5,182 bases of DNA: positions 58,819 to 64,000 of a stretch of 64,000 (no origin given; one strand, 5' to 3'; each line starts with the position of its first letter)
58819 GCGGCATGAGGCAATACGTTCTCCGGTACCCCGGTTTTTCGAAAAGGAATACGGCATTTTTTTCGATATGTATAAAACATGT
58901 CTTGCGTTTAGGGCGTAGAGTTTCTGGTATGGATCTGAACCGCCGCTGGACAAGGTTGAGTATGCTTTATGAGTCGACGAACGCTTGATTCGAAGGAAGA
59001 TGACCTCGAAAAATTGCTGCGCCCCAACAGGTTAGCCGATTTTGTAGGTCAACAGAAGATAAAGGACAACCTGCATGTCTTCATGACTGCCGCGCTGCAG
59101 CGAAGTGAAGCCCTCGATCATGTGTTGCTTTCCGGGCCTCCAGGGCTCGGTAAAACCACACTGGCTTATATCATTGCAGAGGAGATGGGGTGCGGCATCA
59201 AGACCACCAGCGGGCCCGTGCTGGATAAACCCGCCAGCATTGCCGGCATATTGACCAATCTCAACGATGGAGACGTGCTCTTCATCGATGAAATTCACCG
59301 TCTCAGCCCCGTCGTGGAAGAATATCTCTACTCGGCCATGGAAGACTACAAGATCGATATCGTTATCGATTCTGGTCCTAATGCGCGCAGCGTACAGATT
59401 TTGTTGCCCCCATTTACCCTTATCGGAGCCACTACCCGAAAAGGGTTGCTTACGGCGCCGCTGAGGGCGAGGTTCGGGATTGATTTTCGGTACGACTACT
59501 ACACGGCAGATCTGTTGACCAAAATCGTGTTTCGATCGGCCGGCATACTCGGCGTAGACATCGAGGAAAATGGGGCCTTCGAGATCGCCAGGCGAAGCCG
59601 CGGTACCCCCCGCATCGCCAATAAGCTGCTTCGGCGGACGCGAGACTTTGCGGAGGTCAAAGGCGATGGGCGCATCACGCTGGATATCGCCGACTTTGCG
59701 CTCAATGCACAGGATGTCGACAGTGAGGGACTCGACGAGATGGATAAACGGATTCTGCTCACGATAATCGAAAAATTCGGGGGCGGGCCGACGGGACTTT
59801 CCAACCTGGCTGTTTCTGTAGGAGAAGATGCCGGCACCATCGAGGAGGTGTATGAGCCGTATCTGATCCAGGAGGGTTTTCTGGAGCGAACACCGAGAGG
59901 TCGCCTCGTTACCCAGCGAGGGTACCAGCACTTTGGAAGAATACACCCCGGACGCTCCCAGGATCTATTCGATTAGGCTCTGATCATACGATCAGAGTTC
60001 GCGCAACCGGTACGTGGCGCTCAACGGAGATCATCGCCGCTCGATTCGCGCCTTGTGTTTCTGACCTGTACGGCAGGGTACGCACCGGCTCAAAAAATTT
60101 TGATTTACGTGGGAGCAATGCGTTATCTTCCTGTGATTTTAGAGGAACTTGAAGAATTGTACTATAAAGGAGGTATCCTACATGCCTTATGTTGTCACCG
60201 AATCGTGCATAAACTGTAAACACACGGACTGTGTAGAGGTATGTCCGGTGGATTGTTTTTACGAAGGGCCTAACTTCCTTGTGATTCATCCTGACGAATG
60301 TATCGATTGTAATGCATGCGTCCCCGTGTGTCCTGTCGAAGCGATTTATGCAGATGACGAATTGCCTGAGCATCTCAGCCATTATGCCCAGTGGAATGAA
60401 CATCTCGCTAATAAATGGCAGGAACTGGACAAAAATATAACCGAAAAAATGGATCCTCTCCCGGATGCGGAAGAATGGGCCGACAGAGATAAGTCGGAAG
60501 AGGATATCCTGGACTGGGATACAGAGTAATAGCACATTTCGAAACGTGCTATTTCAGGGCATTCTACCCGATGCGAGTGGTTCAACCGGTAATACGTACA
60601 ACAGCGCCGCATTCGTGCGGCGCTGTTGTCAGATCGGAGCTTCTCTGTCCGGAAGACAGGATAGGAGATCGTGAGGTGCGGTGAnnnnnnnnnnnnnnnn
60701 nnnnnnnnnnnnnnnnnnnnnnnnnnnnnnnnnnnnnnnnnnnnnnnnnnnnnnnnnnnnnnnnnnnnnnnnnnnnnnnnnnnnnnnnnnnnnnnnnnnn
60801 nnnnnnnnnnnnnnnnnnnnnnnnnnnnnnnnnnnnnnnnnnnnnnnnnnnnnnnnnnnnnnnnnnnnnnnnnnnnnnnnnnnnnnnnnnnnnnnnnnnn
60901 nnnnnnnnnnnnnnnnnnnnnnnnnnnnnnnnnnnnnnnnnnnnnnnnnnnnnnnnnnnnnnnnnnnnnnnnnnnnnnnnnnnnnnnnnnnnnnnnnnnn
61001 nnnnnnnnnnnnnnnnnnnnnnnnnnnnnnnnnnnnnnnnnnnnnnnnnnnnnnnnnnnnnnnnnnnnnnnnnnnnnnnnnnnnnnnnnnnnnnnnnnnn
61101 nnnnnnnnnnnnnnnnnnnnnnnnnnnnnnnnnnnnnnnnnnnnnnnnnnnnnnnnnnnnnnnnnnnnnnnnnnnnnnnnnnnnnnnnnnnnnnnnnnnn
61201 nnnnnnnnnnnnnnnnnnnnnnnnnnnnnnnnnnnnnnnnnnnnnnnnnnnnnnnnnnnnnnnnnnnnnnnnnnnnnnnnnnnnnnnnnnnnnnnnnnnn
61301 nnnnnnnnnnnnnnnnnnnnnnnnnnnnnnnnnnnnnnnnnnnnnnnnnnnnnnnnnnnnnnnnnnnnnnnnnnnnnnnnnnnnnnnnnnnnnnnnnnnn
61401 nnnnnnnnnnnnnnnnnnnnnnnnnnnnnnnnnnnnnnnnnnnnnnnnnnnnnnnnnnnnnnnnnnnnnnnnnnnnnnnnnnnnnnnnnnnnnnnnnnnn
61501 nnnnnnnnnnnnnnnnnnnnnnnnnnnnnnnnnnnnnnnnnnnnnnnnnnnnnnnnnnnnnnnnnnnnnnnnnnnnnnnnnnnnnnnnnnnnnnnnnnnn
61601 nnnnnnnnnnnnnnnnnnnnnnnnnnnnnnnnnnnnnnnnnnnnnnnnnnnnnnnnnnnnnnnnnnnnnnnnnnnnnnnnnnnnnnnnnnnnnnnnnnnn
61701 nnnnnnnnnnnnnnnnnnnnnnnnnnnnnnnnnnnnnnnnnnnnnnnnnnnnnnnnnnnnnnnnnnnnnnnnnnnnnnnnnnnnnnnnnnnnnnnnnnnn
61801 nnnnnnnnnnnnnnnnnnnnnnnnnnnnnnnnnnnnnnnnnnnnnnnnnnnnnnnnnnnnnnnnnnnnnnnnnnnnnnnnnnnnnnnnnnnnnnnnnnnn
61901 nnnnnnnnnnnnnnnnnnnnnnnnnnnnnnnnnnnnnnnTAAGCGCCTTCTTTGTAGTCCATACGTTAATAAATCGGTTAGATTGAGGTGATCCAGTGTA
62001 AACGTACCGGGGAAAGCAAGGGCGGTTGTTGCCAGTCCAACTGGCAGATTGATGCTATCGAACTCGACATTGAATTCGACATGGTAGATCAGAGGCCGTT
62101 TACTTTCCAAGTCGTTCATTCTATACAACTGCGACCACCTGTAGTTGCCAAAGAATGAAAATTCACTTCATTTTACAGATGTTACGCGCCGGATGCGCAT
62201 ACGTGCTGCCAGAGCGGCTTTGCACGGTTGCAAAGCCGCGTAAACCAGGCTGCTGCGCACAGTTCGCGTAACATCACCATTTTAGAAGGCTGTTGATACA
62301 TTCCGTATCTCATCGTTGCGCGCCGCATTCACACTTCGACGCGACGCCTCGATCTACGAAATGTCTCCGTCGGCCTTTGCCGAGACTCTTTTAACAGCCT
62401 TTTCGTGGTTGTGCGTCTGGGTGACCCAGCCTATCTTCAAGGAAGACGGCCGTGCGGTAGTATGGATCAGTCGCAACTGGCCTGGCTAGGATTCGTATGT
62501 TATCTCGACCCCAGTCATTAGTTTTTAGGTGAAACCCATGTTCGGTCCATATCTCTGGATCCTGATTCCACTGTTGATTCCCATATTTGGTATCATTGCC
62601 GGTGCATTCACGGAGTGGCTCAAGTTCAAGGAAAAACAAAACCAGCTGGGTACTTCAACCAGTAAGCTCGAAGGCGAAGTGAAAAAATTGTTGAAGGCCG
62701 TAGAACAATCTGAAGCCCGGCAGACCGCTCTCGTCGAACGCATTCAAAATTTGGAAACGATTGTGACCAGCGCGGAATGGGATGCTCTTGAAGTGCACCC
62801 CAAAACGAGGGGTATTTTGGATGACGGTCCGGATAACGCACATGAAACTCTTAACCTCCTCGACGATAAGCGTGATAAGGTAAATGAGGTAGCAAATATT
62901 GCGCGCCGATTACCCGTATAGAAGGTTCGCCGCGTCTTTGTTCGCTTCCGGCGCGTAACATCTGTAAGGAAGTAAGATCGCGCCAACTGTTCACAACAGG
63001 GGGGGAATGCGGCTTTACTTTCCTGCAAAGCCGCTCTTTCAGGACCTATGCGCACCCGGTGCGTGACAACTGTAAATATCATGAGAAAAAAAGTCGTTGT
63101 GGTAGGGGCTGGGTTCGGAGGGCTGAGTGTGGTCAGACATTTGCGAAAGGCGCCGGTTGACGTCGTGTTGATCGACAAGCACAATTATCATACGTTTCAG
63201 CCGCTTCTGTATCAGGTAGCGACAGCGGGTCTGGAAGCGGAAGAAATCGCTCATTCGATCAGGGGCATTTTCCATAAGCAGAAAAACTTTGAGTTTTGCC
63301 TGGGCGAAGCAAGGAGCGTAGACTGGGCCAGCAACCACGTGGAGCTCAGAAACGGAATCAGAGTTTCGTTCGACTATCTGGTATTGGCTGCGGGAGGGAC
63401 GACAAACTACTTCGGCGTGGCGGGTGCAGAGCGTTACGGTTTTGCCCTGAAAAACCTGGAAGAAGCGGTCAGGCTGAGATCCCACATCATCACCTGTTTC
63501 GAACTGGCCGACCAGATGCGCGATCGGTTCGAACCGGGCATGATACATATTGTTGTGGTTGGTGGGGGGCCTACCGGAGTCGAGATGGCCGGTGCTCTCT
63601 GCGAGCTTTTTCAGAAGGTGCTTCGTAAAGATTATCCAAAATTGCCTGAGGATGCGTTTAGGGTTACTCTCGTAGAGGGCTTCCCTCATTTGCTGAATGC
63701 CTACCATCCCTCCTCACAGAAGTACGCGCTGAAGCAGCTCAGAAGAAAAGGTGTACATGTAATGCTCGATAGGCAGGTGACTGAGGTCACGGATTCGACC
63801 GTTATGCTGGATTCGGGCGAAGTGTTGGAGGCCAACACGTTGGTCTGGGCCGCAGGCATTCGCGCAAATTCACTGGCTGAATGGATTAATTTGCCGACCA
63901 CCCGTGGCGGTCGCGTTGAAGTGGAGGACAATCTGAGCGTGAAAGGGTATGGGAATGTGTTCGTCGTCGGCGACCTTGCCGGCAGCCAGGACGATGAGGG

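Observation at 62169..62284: Two 98-bp copies 94/98 identical in opposite orientation; this one is flanked by a 7-bp direct repeat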

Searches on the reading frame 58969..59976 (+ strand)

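Call 14: search_protein_families(library=pfam, proteins=[window:58969-59976:+])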
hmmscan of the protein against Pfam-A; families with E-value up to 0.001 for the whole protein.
window:58969-59976:+ (335 aa): 13 families
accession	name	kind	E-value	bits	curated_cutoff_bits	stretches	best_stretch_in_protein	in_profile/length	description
PF05496.18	RuvB_N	-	1e-75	253.3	27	1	17-174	1-158/159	Holliday junction DNA helicase RuvB P-loop domain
PF17864.7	AAA_lid_4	-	1.4e-30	105.3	27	1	178-251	1-74/74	RuvB AAA lid domain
PF05491.19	RuvB_C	-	3.5e-25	88.2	24.7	1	253-322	2-71/72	RuvB C-terminal winged helix domain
PF00004.35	AAA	-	6e-19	69.2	21.2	1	52-174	1-128/131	ATPase family associated with various cellular activities (AAA)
PF07728.20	AAA_5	-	9.2e-08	32.6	22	0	95-169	60-139/139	AAA domain (dynein-related subfamily)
PF06068.19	TIP49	-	5.1e-06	26.3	23.8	0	24-78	25-79/347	TIP49 P-loop domain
PF07726.17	AAA_3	-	8e-05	23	27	0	51-131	1-93/131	ATPase family associated with various cellular activities (AAA)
PF20720.3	nSTAND3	-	9.9e-05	22.5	27.2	1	41-73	9-41/155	Novel STAND NTPase 3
PF03215.21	Rad17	-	0.0001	22.8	23.8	1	13-85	10-81/186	Rad17 P-loop domain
PF01078.27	Mg_chelatase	-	0.00014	21.8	20.3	0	23-69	3-42/207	Magnesium chelatase, subunit ChlI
PF00158.32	Sigma54_activat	-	0.00026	21.2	20.2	0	98-144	91-137/168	Sigma-54 interaction domain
PF13401.12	AAA_22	-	0.00041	21.1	27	0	101-132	85-119/130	AAA domain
PF13173.12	AAA_14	-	0.00078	19.9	27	0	52-133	5-95/129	AAA domain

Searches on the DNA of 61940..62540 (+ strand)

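Call 54: search_rna_families(source=window, start=61940, end=62540, threshold=evalue, max_evalue=5)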
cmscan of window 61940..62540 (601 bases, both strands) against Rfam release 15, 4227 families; matches with E-value up to 5: 0.
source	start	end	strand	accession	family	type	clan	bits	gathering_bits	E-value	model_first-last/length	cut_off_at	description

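Call 57: search_dna_similar(query=window:62169-62284:+, collection=plasmids, mode=distant, max_evalue=10, max_rows=25)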
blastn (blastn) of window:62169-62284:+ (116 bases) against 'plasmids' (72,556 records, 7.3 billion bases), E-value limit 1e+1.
Records with a match: 4; places in all: 4; records where one place covers at least 80% of the query: 0.
Best place of each record, by identity: 95-99% 2; 80-90% 2.
By first word of the organism name: Rhodococcus 2; Paraburkholderia 1; Sinorhizobium 1.
By predicted mobility (MOB-suite, as given by PLSDB): conjugative 3; non-mobilizable 1.
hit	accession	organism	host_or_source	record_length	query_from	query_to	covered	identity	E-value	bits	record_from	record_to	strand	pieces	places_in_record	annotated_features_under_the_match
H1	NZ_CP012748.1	Paraburkholderia caribensis MBA4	soil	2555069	29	63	30%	85.7%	3e-1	42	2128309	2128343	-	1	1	none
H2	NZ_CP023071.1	Sinorhizobium fredii CCBAU 83666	G.max,nodule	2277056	61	88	24%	89.3%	4e+0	38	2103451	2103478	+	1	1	record has no annotation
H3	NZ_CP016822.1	Rhodococcus sp. p52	oil-polluted soil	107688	76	98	20%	95.7%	4e+0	38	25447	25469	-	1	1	hypothetical protein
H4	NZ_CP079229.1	Rhodococcus sp. LW-XY12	pure culture,activated sludge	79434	76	98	20%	95.7%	4e+0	38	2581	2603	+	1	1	hypothetical protein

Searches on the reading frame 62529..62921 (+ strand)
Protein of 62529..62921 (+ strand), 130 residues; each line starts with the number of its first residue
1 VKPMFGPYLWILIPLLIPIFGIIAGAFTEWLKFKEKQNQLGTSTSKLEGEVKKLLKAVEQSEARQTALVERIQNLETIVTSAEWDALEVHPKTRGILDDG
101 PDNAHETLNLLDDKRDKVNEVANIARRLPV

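Call 14: search_protein_families(library=pfam, proteins=[window:62529-62921:+])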
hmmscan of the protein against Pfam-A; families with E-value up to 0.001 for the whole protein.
window:62529-62921:+ (130 aa): 0 families

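Call 43: search_protein_families(library=pfam, proteins=[window:62529-62921:+], max_evalue=1)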
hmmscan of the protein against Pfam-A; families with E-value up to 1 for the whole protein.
window:62529-62921:+ (130 aa): 4 families
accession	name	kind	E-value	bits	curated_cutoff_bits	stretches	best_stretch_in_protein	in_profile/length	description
PF14662.11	KASH_CCD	-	0.015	15.7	43.3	1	40-81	13-54/191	Coiled-coil region of CCDC155 or KASH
PF18699.6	MRPL52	-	0.046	14.4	26.6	1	31-73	41-83/92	Mitoribosomal protein mL52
PF12325.13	TMF_TATA_bd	-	0.18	12.4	29.1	1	38-121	15-97/115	TATA element modulatory factor 1 TATA binding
PF02653.21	BPD_transp_2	-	0.21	11.2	26.8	1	4-44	50-89/269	Branched-chain amino acid transport system / permease component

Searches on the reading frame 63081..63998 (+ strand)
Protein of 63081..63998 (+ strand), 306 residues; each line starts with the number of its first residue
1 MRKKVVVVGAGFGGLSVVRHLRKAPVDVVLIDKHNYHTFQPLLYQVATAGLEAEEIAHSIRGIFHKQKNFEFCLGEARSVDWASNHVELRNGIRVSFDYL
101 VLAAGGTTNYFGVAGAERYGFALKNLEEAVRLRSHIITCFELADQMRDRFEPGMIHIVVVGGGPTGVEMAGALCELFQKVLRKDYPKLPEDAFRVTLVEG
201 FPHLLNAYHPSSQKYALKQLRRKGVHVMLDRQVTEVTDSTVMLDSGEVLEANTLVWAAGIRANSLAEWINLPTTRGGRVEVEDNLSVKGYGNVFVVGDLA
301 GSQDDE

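Call 14: search_protein_families(library=pfam, proteins=[window:63081-63998:+])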
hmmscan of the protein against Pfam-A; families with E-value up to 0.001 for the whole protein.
window:63081-63998:+ (306 aa): 10 families
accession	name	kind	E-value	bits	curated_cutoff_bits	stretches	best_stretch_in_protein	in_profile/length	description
PF07992.20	Pyr_redox_2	-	3.4e-53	181.4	26.1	1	3-300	1-277/291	Pyridine nucleotide-disulphide oxidoreductase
PF00070.33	Pyr_redox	-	1.2e-14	55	22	2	194-239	24-69/82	Pyridine nucleotide-disulphide oxidoreductase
PF01266.30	DAO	-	5.9e-10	39.6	27.9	1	4-34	1-31/353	FAD dependent oxidoreductase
PF13454.12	NAD_binding_9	-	7e-10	39.5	21.8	0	158-269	1-72/155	FAD-NAD(P)-binding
PF13450.12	NAD_binding_8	-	4.2e-07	30.6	21.9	1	7-35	1-29/68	NAD(P)-binding Rossmann-like domain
PF13738.12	Pyr_redox_3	-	4.3e-06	26.6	30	0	6-36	1-32/305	Pyridine nucleotide-disulphide oxidoreductase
PF21799.2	MurD-like_N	-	4.6e-06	27.3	27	1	3-36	1-34/88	Mur ligase MurD-like, N-terminal domain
PF01494.25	FAD_binding_3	-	6.7e-06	26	22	0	4-37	3-36/349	FAD binding domain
PF03486.20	HI0933_like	-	1.5e-05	25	50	0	4-35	2-33/244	HI0933-like protein Rossmann domain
PF05834.18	Lycopene_cycl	-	7.5e-05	22.4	23.4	0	5-34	2-33/380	Lycopene cyclase protein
